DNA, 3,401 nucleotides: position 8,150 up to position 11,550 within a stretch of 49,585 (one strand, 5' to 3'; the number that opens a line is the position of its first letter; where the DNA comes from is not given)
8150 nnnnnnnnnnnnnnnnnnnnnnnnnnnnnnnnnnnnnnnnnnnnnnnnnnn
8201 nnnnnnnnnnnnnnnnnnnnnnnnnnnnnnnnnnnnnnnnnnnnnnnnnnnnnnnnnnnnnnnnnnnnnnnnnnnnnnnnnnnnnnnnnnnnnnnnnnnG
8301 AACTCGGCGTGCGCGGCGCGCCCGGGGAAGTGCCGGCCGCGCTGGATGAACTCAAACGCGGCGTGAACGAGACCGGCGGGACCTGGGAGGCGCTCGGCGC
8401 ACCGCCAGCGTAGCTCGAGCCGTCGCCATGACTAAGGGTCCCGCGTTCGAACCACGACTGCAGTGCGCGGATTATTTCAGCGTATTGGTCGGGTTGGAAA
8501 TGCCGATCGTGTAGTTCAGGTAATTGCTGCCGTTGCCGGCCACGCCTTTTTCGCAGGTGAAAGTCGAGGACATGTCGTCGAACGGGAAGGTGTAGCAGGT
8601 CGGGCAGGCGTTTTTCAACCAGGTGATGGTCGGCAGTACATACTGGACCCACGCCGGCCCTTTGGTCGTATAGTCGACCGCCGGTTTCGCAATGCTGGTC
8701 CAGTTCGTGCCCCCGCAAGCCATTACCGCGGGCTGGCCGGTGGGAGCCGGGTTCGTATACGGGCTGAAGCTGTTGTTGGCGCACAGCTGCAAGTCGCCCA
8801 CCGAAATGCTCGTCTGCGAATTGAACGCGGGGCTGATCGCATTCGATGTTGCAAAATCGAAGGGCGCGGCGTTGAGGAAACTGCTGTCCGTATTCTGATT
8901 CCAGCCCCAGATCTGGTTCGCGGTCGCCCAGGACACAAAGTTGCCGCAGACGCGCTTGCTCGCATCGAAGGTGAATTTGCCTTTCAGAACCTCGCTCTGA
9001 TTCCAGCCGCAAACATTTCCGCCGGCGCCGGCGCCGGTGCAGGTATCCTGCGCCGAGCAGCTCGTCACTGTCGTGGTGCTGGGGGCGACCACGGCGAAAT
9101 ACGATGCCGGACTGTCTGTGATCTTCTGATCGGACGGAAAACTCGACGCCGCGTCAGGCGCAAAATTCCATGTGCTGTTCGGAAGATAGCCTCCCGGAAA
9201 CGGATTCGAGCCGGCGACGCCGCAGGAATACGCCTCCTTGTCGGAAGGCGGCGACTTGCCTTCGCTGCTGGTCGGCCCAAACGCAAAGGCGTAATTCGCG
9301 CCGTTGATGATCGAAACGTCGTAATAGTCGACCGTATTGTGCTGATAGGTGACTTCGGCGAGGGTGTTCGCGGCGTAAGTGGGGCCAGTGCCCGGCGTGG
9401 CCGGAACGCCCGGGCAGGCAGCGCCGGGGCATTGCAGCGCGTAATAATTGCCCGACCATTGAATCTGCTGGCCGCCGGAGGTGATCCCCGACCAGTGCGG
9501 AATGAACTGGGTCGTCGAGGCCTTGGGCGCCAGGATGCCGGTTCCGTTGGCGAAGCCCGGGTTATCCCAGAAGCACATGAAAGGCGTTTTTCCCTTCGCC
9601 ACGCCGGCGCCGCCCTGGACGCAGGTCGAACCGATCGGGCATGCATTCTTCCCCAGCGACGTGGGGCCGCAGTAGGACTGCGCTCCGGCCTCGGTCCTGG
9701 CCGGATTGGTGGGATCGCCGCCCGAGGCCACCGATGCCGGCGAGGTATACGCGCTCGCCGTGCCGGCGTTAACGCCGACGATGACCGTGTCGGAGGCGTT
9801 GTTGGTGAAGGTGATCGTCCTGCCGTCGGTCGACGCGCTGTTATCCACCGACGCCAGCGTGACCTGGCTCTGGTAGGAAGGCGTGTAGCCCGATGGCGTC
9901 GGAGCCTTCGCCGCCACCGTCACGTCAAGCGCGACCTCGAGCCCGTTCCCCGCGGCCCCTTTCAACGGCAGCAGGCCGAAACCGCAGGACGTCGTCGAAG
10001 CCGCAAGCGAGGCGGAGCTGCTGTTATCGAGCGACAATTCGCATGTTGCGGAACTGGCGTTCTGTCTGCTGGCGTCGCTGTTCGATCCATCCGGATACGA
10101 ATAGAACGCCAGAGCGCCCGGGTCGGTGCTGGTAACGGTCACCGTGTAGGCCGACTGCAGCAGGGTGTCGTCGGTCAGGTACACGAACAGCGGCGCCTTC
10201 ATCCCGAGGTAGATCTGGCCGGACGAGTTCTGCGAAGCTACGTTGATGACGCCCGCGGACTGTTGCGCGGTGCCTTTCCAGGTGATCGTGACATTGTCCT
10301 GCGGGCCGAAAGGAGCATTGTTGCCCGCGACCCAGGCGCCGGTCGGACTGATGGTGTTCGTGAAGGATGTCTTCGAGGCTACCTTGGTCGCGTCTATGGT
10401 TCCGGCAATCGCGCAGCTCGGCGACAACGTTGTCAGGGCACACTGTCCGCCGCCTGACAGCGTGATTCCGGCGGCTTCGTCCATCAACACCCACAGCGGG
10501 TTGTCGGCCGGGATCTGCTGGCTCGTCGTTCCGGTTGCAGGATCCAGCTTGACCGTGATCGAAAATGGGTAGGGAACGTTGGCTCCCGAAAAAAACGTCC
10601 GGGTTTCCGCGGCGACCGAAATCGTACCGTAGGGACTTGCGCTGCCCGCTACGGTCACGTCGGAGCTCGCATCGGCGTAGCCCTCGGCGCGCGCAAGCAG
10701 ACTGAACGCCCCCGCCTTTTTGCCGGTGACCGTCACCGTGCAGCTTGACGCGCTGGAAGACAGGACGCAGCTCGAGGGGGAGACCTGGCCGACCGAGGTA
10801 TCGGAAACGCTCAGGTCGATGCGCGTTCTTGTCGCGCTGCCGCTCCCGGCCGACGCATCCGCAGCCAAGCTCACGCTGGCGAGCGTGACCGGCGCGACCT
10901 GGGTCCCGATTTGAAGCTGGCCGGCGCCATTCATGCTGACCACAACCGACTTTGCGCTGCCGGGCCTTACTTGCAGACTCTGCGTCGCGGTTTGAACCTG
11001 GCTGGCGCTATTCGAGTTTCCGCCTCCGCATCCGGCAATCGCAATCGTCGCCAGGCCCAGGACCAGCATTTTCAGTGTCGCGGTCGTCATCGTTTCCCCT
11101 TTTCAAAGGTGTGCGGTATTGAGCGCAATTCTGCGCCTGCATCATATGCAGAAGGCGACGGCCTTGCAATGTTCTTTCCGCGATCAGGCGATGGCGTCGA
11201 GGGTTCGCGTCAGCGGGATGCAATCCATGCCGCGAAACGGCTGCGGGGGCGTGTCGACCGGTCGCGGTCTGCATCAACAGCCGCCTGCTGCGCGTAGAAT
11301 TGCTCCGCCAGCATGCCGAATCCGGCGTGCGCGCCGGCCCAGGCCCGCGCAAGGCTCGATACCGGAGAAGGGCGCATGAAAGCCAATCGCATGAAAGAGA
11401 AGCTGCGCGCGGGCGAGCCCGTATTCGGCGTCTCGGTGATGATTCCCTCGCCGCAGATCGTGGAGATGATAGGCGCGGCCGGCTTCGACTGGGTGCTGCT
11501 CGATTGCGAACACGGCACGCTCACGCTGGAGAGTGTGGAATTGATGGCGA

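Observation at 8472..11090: Bacterial surface lipoprotein carrying an expanded thaumatin (PR-5)-like domain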

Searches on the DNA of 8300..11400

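Call 76: search_rna_families(source=window, start=8300, end=11400, threshold=evalue, max_evalue=1)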
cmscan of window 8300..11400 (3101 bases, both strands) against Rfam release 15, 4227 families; matches with E-value up to 1: 0.
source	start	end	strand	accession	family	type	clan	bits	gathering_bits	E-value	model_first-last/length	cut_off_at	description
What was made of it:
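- Tried and rejected: No RNA element or riboswitch lies in the flanks: no Rfam match at E<=1 (call 76).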
